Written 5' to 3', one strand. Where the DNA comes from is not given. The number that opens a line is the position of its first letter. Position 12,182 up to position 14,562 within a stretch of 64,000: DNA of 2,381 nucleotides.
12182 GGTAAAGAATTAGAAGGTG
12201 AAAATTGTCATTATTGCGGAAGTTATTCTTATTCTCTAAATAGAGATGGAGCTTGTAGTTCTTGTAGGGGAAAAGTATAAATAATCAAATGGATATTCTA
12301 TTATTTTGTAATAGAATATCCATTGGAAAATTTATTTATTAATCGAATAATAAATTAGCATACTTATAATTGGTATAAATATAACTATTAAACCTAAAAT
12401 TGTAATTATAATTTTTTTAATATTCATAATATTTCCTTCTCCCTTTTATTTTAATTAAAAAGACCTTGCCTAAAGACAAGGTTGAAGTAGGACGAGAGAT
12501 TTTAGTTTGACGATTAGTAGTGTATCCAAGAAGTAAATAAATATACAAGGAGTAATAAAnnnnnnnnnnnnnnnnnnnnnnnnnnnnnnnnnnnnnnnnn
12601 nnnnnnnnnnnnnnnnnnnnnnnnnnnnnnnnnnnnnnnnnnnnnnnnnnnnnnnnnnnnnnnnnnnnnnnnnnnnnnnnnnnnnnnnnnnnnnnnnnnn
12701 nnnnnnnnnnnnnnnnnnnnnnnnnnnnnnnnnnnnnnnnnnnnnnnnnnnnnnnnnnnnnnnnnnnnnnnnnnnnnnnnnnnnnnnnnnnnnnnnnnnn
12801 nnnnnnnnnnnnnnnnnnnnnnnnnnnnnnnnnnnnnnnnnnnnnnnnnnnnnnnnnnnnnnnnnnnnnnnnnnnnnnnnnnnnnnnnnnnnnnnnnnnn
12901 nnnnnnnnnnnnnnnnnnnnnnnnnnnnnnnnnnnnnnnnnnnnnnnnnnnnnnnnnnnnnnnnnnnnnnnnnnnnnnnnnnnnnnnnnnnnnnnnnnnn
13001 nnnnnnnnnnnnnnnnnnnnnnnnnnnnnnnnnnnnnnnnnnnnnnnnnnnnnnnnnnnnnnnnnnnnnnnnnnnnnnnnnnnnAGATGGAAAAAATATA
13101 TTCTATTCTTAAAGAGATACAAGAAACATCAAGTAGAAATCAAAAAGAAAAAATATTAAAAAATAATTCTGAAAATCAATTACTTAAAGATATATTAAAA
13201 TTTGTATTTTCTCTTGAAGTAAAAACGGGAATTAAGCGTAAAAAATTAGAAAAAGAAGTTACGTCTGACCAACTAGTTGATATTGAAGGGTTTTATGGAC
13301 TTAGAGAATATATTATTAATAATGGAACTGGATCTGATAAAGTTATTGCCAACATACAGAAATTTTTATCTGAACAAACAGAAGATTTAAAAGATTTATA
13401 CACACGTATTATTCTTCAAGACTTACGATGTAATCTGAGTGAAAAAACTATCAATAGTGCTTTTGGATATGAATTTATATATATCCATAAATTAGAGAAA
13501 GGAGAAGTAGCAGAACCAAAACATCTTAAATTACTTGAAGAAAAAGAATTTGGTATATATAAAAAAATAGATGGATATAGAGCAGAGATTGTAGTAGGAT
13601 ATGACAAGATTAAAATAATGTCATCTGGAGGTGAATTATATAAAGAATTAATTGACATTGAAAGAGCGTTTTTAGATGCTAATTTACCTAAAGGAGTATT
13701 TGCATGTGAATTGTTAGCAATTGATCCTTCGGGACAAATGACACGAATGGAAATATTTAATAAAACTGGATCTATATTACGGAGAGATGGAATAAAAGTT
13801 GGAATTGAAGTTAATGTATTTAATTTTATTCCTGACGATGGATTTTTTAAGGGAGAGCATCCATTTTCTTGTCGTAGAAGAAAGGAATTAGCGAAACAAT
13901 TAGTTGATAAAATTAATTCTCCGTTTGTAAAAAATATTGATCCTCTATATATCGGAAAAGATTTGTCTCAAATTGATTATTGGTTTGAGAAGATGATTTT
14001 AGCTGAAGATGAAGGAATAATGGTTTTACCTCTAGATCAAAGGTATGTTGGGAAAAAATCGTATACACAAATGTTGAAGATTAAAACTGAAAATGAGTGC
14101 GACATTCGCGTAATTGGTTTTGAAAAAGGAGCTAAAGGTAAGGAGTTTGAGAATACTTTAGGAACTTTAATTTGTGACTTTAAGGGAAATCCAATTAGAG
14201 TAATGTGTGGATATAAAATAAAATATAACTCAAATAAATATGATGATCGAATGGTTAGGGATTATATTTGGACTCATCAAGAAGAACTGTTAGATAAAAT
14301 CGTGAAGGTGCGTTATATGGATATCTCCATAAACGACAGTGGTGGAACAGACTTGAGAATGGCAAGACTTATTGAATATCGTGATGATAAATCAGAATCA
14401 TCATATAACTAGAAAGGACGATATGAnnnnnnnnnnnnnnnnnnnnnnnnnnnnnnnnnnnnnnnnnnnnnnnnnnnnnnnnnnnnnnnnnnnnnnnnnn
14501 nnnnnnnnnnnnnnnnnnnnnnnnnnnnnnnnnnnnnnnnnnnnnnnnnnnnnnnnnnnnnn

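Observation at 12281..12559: Single minus-strand gene: 31-aa hydrophobic peptide with strong RBS, flanked by hairpins, in an otherwise ORF-free gap (type I toxin-antitoxin-like)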

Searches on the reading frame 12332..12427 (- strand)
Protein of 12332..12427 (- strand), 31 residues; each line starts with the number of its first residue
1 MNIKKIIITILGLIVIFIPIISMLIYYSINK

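Call 8: search_protein_families(library=pfam, proteins=[window:12335-12427:-], max_evalue=10)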
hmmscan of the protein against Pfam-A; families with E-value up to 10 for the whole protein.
seq(31 aa): 0 families

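Call 9: search_protein_families(library=phrogs, proteins=[window:12335-12427:-], max_evalue=10)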
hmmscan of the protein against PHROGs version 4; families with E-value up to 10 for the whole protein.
seq(31 aa): 4 families
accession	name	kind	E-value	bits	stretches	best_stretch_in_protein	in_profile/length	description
phrog_1184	-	unknown function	0.059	14.2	1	8-24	19-35/54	-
phrog_5595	-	unknown function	0.59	10.5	1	3-25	17-39/243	-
phrog_28614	-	unknown function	1.1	10.6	1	3-27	5-30/69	-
phrog_11166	-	unknown function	1.3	10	1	3-29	2-28/61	-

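Call 13: find_encoding_contigs(protein=window:12332-12427:-, flank=4000, max_places=10)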
Protein window:12332-12427:- (31 aa): no gene with exactly this product is on record in the collection.

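Call 19: search_dna_similar(query=window:12335-12427:-, collection=phages, mode=protein, max_evalue=10, max_rows=20)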
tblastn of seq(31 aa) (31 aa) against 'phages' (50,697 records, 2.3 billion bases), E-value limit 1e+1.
No match.

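Call 40: search_protein_representatives(protein=window:12335-12427:-)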
Query: 31 residues. Proteins with E-value up to 0.001 (for the whole library): 1; up to 1e-10: 0; up to 1e-30: 0. The best 1 are listed.
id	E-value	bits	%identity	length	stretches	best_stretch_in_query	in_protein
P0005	4.2e-09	49.8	100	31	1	1-31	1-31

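Call 58: search_protein_families(library=pfam, alignment_id=A4, max_evalue=10)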
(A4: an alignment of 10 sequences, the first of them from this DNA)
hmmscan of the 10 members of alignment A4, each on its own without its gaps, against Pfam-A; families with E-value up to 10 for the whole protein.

A. member 1, seq(31 aa): 0 families

B. families by the number of members that match (of 10 scanned): 3 families
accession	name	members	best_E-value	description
PF13396.11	PLDc_N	5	0.025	Phospholipase_D-nuclease N-terminal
PF09656.15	PGPGW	3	0.013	Putative transmembrane protein (PGPGW)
PF05545.16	FixQ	1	0.17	Cbb3-type cytochrome oxidase component FixQ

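Call 59: search_protein_families(library=ncbifam, alignment_id=A4, max_evalue=10)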
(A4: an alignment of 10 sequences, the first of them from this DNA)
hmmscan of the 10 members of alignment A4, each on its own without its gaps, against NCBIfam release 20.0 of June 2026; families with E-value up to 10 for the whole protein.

A. member 1, seq(31 aa): 1 family
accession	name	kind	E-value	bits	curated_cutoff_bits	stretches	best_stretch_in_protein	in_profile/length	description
NF045726.2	XXplasma_LP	domain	0.46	10.9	19.3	1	5-22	1-18/27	Vmc-like lipoprotein signal peptide domain-containing protein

B. families by the number of members that match (of 10 scanned): 4 families
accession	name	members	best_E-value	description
NF006911.0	PRK09400.2-2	2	0.024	preprotein translocase subunit SecE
NF040963.1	MamI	1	0.076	magnetosome protein MamI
NF006908.0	PRK09400.1-3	1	0.11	preprotein translocase subunit SecE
NF045726.2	XXplasma_LP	1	0.46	Vmc-like lipoprotein signal peptide domain-containing protein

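Call 60: search_protein_families(library=padloc, alignment_id=A4, max_evalue=10)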
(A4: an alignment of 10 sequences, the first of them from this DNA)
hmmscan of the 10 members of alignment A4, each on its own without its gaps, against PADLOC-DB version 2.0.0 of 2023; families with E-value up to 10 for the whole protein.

A. member 1, seq(31 aa): 0 families

B. families by the number of members that match (of 10 scanned): 0 families

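Call 61: search_solved_structures(query=A4, max_evalue=10)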
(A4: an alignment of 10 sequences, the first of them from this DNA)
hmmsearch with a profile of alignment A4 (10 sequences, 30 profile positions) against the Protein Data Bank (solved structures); distinct sequences matched with E-value up to 10: 2.
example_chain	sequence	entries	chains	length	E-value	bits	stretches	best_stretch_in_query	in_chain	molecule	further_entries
8uxy_A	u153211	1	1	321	0.067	16.1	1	7-29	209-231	consOR1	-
7y5e_XL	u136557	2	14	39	0.14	15.1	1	10-24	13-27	Photosystem II reaction center X protein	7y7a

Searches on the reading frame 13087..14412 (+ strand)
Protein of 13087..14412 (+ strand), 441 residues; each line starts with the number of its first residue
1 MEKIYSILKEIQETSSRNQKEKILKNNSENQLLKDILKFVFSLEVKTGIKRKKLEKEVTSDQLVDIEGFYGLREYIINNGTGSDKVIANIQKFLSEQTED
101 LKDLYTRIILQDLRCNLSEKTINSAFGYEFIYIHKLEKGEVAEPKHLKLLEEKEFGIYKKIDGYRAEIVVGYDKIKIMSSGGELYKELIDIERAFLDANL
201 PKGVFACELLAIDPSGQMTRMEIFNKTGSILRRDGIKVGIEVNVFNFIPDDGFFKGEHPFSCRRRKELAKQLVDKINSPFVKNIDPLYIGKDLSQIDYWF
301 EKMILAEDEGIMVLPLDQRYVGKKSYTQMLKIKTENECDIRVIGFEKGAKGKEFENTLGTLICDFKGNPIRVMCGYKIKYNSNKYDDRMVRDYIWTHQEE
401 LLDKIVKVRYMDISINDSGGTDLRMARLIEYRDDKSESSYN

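Call 8: search_protein_families(library=pfam, proteins=[window:13087-14412:+], max_evalue=10)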
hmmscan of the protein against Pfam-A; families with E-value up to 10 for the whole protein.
window:13087-14412:+ (441 aa): 3 families
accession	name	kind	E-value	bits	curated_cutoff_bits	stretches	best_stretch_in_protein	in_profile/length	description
PF01068.26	DNA_ligase_A_M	-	7.9e-09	35.9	26.2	1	146-333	13-204/204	ATP dependent DNA ligase domain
PF04675.19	DNA_ligase_A_N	-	0.00085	20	24.6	1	80-126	127-173/174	DNA ligase N terminus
PF24484.1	ADAMTSL1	-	0.3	11.3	27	1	90-110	11-31/40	ADAMTSL1 domain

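Call 9: search_protein_families(library=phrogs, proteins=[window:13087-14412:+], max_evalue=10)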
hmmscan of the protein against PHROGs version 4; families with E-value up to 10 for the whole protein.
window:13087-14412:+ (441 aa): 3 families
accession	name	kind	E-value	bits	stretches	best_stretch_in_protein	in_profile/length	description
phrog_114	-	DNA, RNA and nucleotide metabolism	7.2e-66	224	1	1-438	88-504/634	ATP-dependent DNA ligase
phrog_12420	-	DNA, RNA and nucleotide metabolism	8.2e-12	46.4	1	6-123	9-125/133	ATP-dependent DNA ligase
phrog_14565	-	unknown function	8.5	7.6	1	4-51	11-60/75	-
